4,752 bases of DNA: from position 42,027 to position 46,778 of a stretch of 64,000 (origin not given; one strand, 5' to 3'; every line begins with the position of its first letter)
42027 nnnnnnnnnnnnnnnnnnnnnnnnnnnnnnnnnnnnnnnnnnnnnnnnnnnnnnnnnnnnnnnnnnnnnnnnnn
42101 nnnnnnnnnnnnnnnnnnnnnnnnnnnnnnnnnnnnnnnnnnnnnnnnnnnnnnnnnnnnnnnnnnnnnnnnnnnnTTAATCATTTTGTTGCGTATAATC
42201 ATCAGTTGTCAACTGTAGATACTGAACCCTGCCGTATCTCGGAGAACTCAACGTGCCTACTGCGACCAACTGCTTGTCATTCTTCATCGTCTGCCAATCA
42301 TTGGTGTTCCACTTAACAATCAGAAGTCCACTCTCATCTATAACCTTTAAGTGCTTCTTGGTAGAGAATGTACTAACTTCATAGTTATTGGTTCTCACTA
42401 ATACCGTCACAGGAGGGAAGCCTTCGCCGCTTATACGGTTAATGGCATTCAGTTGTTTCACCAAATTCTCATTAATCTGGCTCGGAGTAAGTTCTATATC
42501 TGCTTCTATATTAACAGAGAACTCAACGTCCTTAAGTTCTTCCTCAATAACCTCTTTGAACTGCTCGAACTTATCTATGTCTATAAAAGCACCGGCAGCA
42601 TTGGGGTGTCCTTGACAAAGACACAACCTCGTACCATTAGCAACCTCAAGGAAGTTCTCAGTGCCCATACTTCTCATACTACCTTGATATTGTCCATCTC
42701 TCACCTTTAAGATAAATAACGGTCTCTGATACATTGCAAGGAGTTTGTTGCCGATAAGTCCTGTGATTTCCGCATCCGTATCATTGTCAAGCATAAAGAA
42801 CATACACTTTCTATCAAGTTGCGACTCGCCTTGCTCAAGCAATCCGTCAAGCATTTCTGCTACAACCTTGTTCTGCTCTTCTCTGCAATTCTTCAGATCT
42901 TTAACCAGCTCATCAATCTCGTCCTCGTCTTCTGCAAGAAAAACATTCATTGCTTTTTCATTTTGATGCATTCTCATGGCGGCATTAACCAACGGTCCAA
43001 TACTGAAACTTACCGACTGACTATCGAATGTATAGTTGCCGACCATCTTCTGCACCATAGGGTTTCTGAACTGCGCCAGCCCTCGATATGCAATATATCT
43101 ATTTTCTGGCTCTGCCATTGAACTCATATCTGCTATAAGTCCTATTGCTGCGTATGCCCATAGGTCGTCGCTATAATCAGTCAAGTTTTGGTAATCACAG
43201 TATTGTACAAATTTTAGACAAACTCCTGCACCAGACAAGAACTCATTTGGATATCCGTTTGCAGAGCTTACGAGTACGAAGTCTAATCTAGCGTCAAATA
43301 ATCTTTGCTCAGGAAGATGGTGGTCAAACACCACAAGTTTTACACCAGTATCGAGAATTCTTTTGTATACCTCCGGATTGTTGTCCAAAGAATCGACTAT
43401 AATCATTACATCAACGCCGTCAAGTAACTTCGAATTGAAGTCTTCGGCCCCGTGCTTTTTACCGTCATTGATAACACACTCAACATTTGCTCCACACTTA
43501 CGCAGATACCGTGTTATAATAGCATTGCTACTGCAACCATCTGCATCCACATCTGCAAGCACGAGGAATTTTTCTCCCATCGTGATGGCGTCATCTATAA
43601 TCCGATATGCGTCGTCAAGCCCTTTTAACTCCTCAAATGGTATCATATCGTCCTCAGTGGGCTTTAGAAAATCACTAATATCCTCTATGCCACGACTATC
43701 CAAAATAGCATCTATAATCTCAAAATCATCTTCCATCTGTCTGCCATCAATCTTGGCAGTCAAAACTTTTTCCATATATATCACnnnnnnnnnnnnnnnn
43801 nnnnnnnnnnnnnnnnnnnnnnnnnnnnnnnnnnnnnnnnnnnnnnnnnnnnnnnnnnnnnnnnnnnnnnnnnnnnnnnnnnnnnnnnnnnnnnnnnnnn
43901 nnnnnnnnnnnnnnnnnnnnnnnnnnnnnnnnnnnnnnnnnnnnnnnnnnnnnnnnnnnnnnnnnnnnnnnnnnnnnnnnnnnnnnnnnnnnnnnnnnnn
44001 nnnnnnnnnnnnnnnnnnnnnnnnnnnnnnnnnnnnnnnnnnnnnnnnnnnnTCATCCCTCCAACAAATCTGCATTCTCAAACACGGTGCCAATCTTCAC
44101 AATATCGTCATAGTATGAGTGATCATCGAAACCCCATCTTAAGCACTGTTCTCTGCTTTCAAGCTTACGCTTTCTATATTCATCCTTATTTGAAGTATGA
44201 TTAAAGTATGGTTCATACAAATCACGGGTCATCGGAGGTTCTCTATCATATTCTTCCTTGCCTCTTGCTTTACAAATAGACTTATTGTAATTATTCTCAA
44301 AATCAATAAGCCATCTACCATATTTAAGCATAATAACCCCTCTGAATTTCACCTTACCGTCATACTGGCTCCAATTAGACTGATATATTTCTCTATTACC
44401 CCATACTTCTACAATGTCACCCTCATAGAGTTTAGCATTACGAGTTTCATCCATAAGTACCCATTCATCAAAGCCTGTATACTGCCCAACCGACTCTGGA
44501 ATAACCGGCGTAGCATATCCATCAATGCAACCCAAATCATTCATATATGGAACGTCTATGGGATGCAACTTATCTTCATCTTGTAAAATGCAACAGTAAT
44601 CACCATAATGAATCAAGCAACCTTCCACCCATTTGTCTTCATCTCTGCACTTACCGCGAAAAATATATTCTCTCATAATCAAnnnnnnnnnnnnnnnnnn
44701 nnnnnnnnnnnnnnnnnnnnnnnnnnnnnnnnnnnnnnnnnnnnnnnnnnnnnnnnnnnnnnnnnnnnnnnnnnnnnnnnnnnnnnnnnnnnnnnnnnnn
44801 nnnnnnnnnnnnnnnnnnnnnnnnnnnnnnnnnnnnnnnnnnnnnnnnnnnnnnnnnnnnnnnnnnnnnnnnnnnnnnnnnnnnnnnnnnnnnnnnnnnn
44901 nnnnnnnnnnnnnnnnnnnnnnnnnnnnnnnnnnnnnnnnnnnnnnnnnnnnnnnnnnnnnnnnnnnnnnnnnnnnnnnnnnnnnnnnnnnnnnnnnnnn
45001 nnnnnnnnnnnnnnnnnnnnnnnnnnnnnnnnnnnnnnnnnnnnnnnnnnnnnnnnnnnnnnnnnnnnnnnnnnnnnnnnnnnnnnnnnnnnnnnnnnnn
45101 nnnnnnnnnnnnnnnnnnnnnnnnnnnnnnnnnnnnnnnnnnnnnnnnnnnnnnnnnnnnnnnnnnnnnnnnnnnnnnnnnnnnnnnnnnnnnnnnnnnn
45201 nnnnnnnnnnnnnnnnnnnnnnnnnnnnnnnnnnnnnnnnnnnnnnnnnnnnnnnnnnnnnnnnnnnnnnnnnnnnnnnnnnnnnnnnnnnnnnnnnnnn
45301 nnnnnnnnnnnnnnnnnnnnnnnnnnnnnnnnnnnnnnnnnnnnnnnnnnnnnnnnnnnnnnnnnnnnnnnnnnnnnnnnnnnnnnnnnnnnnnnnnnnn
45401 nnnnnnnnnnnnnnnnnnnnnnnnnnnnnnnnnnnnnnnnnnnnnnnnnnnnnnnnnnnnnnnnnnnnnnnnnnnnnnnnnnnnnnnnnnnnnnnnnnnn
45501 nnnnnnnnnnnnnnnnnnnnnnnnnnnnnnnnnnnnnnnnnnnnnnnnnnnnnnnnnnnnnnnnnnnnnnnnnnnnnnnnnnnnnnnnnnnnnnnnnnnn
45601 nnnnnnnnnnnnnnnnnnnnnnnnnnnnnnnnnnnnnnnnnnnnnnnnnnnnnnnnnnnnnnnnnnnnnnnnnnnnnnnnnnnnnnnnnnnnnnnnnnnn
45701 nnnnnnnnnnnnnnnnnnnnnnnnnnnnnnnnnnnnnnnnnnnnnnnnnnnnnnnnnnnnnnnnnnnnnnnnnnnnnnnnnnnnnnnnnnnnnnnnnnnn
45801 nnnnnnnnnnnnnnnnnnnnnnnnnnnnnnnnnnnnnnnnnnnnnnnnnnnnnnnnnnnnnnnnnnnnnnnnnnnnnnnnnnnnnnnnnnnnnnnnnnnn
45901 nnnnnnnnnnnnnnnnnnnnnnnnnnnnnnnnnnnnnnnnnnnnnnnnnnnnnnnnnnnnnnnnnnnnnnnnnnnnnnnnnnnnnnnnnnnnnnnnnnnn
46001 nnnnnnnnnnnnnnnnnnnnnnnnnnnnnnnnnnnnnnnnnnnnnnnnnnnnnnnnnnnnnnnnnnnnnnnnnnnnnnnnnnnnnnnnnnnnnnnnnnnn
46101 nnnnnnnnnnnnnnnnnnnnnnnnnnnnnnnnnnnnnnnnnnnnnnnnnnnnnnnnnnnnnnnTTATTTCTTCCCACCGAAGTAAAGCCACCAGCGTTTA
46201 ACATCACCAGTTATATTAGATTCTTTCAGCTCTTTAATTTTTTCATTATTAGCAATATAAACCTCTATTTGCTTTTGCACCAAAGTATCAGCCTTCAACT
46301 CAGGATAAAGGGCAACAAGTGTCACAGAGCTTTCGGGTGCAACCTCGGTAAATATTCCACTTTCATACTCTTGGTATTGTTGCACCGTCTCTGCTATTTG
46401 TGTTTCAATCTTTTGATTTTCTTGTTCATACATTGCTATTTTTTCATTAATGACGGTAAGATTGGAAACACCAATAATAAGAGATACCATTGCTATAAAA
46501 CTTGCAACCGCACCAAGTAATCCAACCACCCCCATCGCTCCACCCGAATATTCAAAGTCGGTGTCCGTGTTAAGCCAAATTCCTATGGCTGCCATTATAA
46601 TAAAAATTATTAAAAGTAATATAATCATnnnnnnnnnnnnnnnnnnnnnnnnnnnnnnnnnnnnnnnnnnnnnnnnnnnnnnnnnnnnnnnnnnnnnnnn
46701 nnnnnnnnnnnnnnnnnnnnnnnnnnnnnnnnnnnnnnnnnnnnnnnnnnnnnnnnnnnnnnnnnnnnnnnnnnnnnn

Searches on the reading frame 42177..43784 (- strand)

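Call 33: search_protein_families(library=pfam, proteins=[window:42177-43784:-], max_evalue=0.001)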
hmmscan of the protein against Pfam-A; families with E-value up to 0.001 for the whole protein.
window:42177-43784:- (535 aa): 3 families
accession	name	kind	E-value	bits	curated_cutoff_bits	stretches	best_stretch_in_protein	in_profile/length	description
PF01368.27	DHH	-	1.2e-12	48.6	28.1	1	72-213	1-122/125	DHH family, N-terminal domain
PF02272.25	DHHA1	-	5.7e-07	30.4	25.9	1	330-418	7-101/102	DHHA1 domain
PF17768.7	RecJ_OB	-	3.9e-05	24.1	27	1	429-529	2-107/107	RecJ OB domain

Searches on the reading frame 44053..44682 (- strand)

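Call 42: search_protein_families(library=pfam, proteins=[window:44053-44682:-], max_evalue=0.5)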
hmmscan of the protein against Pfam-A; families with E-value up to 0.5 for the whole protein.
window:44053-44682:- (209 aa): 2 families
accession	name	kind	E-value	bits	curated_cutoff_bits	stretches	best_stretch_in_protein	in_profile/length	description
PF09643.15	YopX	-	6.7e-05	23.3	22.4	1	51-129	38-97/128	YopX protein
PF13275.11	S4_2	-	0.26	11.7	24.6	0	78-96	42-59/65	S4 domain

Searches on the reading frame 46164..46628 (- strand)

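Call 42: search_protein_families(library=pfam, proteins=[window:46164-46628:-], max_evalue=0.5)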
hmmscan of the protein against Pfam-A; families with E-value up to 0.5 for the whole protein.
window:46164-46628:- (154 aa): 1 family
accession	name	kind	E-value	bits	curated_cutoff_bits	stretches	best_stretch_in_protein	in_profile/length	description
PF07856.17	Orai-1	-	0.094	12.8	25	1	5-88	25-108/173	Mediator of CRAC channel activity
